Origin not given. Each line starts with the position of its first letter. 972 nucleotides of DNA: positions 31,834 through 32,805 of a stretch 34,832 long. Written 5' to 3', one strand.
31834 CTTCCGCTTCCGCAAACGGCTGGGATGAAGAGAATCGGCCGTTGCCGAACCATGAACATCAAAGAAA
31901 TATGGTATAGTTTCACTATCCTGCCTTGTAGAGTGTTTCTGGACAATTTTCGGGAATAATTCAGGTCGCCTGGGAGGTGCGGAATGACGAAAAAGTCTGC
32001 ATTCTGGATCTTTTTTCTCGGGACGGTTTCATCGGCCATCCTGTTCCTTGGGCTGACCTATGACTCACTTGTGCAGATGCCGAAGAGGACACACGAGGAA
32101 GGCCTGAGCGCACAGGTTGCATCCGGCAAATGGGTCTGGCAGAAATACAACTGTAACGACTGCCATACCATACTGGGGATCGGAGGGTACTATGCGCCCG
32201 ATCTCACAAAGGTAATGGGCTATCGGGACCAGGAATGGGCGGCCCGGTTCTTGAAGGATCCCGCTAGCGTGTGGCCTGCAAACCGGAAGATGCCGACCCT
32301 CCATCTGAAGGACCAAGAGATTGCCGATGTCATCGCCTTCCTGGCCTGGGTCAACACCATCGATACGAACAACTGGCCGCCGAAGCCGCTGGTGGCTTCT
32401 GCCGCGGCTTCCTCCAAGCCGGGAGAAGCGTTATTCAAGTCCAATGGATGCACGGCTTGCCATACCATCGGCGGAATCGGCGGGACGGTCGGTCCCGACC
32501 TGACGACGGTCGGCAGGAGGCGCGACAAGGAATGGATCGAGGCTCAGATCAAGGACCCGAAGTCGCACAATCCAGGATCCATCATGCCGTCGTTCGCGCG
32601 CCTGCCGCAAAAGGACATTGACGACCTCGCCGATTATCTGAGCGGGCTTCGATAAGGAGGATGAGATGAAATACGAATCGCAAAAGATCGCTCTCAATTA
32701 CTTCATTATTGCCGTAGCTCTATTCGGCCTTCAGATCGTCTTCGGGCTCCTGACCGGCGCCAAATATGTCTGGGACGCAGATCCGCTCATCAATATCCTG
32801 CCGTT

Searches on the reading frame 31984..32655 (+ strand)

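Call 44: search_protein_families(library=pfam, max_evalue=0.001, proteins=[window:31984-32655:+])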
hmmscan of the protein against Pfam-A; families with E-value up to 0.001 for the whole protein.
window:31984-32655:+ (223 aa): 4 families
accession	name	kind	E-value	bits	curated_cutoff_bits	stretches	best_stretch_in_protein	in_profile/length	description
PF00034.26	Cytochrom_C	-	1.4e-23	84.5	21.3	2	145-222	2-89/90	Cytochrome c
PF13442.11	Cytochrome_CBB3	-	6.3e-18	65.3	27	2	145-219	4-68/68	Cytochrome C oxidase, cbb3-type, subunit III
PF02433.20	FixO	-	3.5e-14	53.3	29.6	1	169-213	102-146/219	Cytochrome C oxidase, mono-heme subunit/FixO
PF22085.1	NorB_cytochrome_c-like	-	1.3e-08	35.8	29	1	43-75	16-48/181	Nitric oxide reductase subunit B, cytochrome c-like domain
